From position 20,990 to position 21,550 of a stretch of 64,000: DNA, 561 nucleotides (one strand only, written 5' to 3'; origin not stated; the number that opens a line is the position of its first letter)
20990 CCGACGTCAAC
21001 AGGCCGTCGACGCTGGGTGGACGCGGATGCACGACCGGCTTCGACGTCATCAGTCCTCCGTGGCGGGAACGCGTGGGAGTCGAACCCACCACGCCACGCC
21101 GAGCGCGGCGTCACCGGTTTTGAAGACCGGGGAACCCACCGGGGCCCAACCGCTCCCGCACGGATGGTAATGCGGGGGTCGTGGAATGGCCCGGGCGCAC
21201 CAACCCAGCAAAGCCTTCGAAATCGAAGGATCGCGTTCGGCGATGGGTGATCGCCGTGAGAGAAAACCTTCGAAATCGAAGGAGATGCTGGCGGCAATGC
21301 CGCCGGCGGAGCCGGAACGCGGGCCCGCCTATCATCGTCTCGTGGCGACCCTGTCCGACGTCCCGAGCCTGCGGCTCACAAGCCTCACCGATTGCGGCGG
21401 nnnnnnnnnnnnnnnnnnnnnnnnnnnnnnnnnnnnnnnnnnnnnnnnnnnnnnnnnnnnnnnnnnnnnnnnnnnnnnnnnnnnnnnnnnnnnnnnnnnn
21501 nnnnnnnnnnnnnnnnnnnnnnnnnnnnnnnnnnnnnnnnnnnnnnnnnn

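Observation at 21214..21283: Twin 16-bp perfect palindromes over the selD start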

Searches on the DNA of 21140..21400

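Call 55: search_rna_families(source=window, start=21140, end=21400, threshold=evalue, max_evalue=10)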
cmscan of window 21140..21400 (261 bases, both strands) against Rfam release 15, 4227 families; matches with E-value up to 10: 5.
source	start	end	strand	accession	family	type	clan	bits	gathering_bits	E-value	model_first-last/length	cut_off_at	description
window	21201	21295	+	RF03984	MIR2933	Gene; miRNA;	-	15.3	70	1.6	1-112/112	no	MIR2933 microRNA precursor family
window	21267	21355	-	RF01721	Pseudomon-groES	Cis-reg;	-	14.8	50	1.6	1-111/111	no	Pseudomon-groES RNA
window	21255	21354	+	RF02954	DUF3577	Cis-reg;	-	14.3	42.6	2.8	1-105/105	no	DUF3577 RNA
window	21242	21283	-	RF01057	SAH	Cis-reg; riboswitch;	-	13.2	37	3.8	1-78/78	no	SAH (S-adenosyl-L-homocysteine) riboswitch aptamer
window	21170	21306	-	RF00483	IRES_IGF2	Cis-reg; IRES;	-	10.9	70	4.4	1-121/121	no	Insulin-like growth factor II IRES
